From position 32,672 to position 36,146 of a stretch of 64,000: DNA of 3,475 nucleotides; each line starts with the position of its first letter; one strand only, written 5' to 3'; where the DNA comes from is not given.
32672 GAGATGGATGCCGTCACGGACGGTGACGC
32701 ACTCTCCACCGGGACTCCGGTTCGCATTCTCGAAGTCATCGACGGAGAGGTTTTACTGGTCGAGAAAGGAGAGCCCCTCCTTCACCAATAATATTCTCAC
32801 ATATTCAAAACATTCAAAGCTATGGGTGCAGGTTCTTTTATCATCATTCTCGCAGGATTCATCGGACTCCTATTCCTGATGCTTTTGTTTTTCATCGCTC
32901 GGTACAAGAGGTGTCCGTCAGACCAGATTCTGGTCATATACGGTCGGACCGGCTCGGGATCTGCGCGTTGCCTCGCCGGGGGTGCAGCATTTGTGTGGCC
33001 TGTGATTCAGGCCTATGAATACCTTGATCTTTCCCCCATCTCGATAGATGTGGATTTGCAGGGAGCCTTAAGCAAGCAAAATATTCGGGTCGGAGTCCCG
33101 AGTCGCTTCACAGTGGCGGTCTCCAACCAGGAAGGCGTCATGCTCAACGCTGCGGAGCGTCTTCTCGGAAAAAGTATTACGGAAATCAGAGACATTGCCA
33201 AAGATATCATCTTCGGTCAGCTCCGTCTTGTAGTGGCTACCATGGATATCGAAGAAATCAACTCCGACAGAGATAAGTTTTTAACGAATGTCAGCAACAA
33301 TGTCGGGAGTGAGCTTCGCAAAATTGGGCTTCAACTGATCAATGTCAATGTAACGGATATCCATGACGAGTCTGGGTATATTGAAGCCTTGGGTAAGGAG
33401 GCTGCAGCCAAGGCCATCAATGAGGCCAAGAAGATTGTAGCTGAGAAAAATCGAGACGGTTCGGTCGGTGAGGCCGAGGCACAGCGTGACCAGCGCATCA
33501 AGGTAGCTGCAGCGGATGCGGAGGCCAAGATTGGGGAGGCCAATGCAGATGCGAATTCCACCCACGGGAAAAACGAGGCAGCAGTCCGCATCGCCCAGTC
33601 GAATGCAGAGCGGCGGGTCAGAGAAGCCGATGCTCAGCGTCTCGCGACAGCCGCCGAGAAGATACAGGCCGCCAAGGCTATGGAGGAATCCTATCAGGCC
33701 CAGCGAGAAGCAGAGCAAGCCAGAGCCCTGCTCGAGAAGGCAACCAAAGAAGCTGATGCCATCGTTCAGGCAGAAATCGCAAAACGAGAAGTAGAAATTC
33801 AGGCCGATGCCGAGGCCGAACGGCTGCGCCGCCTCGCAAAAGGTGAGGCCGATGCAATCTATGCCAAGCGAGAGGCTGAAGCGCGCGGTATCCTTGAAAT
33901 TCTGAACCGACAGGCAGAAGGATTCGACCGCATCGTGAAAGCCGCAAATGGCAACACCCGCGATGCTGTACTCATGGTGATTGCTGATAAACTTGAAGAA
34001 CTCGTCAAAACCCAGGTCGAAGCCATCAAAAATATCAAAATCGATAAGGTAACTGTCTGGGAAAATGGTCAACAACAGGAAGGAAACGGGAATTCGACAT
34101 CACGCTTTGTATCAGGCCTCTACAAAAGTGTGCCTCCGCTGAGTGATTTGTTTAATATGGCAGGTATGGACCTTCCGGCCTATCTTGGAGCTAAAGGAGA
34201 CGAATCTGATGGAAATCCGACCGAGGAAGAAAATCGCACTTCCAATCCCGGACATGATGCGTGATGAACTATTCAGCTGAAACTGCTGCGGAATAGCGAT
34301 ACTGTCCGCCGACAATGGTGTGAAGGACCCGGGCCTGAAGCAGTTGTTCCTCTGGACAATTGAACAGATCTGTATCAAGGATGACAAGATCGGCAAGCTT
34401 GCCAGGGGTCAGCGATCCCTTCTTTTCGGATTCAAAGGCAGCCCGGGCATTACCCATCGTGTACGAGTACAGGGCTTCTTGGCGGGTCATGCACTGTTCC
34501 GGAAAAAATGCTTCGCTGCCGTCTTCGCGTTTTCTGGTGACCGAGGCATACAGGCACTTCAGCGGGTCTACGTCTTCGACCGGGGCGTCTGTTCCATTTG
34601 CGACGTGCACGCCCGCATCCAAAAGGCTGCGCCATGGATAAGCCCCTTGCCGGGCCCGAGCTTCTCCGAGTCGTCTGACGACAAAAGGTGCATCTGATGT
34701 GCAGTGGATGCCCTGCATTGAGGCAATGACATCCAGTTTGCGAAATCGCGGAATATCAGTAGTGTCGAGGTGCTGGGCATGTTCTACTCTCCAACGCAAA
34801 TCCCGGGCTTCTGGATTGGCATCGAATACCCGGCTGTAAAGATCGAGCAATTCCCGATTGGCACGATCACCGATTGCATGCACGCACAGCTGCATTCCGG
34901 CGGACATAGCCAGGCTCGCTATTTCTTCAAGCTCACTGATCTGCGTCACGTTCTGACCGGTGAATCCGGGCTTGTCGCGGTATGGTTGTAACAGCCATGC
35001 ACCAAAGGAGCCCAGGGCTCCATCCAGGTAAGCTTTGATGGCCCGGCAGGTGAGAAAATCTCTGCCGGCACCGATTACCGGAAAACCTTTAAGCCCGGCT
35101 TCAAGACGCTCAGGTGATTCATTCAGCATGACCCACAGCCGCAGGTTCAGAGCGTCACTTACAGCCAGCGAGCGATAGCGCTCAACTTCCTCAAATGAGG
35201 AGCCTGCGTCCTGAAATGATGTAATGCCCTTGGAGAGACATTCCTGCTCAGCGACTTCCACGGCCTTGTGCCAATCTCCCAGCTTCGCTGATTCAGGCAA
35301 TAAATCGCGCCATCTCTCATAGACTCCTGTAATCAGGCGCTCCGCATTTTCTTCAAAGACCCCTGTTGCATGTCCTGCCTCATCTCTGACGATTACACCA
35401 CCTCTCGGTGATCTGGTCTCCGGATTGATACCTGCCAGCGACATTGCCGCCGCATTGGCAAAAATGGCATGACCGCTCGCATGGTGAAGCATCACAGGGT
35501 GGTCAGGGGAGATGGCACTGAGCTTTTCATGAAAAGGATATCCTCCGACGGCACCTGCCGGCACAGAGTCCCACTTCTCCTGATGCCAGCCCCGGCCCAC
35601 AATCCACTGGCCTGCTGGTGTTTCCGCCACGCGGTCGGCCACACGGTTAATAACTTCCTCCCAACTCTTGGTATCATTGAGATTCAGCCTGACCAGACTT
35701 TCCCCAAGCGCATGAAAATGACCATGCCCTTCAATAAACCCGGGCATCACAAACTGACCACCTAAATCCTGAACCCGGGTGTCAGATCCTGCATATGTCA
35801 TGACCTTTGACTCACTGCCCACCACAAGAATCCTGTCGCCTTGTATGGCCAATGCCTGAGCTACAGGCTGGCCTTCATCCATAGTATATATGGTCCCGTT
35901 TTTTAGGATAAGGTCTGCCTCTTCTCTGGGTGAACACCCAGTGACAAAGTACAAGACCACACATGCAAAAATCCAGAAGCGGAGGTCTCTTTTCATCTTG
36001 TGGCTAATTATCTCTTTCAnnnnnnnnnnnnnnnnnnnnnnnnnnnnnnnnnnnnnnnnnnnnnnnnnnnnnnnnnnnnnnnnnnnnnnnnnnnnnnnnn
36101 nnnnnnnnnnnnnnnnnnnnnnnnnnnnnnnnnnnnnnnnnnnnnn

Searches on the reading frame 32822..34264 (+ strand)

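Call 11: search_protein_families(library=pfam, proteins=[window:32822-34264:+])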
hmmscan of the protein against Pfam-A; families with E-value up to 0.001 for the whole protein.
window:32822-34264:+ (480 aa): 1 family
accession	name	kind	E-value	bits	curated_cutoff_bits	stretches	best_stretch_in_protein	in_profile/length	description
PF01145.31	Band_7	-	3.3e-28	99.3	23.6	1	32-210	4-175/176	SPFH domain / Band 7 family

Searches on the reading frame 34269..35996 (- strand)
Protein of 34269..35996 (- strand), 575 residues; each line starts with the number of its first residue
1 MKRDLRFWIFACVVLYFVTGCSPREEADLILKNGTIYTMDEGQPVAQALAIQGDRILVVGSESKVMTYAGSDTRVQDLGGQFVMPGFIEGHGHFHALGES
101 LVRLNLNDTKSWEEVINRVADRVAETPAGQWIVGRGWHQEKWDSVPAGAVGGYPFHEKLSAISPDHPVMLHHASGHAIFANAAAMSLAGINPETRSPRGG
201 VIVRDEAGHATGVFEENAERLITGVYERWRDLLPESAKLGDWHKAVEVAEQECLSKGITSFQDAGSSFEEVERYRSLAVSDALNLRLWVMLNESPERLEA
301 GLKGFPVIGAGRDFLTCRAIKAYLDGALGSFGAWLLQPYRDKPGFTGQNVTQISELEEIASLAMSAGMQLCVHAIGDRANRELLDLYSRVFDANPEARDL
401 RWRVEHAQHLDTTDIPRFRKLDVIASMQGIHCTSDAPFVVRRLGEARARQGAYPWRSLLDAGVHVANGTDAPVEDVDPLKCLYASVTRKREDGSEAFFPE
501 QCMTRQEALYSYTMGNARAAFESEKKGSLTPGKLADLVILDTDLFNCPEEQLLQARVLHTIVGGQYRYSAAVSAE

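Call 11: search_protein_families(library=pfam, proteins=[window:34269-35996:-])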
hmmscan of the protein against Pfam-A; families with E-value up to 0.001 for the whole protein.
window:34269-35996:- (575 aa): 2 families
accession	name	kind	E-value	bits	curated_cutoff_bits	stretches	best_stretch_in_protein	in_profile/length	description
PF07969.17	Amidohydro_3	-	7.3e-100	336.1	29.7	1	74-566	1-470/472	Amidohydrolase family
PF01979.26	Amidohydro_1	-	7.3e-18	65.4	25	1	241-565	33-343/345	Amidohydrolase family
